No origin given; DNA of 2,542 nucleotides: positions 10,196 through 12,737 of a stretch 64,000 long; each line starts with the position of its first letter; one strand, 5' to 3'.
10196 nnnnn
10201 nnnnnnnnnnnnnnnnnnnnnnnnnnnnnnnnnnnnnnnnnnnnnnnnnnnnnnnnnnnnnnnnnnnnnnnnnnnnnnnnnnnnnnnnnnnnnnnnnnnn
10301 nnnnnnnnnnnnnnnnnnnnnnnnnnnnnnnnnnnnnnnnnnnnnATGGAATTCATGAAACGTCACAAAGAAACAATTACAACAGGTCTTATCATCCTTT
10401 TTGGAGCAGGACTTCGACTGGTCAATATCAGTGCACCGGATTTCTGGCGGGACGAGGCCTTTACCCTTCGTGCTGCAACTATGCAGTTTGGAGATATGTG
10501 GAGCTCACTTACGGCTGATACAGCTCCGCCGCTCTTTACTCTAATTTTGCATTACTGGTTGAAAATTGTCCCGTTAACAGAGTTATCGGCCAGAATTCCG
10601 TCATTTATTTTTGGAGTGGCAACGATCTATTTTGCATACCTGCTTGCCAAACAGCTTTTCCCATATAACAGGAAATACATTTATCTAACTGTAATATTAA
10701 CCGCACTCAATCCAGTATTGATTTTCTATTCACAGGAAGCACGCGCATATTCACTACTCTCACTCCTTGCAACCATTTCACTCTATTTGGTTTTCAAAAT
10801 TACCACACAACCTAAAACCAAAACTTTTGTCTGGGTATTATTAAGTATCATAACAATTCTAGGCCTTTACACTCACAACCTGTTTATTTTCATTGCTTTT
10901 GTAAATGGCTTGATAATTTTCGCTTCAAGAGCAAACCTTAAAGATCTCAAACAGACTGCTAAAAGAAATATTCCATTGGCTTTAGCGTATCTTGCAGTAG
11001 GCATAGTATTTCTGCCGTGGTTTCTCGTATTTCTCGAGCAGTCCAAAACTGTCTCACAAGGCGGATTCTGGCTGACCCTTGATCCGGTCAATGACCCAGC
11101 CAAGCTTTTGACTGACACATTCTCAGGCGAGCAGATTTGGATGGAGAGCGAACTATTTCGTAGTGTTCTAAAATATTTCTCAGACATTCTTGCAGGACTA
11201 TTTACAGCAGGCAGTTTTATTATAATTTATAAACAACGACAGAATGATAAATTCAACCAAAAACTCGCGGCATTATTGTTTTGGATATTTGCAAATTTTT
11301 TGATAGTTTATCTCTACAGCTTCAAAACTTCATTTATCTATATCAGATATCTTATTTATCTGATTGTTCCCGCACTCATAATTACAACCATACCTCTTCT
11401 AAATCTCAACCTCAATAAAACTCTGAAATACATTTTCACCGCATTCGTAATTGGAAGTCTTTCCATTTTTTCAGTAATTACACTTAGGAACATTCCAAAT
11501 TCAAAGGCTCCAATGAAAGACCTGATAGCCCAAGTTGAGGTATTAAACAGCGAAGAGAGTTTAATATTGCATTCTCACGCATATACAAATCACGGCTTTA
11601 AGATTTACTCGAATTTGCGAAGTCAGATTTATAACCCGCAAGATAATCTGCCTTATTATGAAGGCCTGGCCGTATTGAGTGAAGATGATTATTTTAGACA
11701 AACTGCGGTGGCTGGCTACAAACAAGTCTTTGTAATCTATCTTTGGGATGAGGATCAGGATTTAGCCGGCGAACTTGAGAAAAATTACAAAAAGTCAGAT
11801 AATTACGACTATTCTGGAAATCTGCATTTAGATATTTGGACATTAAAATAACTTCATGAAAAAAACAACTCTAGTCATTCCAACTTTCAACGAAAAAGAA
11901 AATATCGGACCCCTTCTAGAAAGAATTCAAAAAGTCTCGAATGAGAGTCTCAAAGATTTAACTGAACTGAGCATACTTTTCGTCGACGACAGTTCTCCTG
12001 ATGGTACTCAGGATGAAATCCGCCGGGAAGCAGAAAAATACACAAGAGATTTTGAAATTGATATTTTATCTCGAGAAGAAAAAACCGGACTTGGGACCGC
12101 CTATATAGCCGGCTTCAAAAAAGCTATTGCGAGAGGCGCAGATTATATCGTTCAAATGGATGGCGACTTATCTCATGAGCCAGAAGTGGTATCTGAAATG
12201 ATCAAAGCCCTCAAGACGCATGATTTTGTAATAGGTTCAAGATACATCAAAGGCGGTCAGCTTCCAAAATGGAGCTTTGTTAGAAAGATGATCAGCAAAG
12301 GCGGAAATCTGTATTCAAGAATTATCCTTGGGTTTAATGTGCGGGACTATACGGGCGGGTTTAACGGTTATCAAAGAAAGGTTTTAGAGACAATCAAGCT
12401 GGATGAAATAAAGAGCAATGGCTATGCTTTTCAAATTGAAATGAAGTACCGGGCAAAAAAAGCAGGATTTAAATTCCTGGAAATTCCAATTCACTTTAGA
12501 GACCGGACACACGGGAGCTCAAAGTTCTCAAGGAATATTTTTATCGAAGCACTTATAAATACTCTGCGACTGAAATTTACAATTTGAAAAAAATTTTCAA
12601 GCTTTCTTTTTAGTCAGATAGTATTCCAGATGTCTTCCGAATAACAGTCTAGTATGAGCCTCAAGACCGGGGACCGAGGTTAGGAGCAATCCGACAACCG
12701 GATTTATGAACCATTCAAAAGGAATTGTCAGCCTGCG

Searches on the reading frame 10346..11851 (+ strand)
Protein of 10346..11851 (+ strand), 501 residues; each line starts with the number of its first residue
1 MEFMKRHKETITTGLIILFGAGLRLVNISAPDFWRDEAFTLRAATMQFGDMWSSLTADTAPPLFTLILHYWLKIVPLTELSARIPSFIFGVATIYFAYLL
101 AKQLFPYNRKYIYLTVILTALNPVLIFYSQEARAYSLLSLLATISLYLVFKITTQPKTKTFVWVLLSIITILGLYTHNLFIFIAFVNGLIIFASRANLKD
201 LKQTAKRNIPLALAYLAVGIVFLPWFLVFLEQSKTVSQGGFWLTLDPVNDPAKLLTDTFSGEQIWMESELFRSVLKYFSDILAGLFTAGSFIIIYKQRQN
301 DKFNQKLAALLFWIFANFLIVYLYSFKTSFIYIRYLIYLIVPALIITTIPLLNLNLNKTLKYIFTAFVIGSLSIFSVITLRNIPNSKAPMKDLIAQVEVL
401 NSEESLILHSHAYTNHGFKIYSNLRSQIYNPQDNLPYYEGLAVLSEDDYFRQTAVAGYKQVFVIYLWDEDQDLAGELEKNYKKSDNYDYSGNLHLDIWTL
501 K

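Call 9: search_protein_families(library=pfam, proteins=[window:10346-11851:+], max_evalue=0.001)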
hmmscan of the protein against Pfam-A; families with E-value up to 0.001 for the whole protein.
window:10346-11851:+ (501 aa): 1 family
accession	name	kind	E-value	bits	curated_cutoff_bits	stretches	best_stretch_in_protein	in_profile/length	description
PF13231.12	PMT_2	-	1.7e-08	35.3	26.1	1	61-225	3-157/160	Dolichyl-phosphate-mannose-protein mannosyltransferase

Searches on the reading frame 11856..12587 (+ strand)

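Call 9: search_protein_families(library=pfam, proteins=[window:11856-12587:+], max_evalue=0.001)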
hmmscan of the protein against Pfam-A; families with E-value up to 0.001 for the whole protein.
window:11856-12587:+ (243 aa): 1 family
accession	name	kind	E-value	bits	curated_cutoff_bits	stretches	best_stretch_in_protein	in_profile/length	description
PF00535.33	Glycos_transf_2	-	5.5e-27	95.2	23.3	1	6-180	2-167/168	Glycosyl transferase family 2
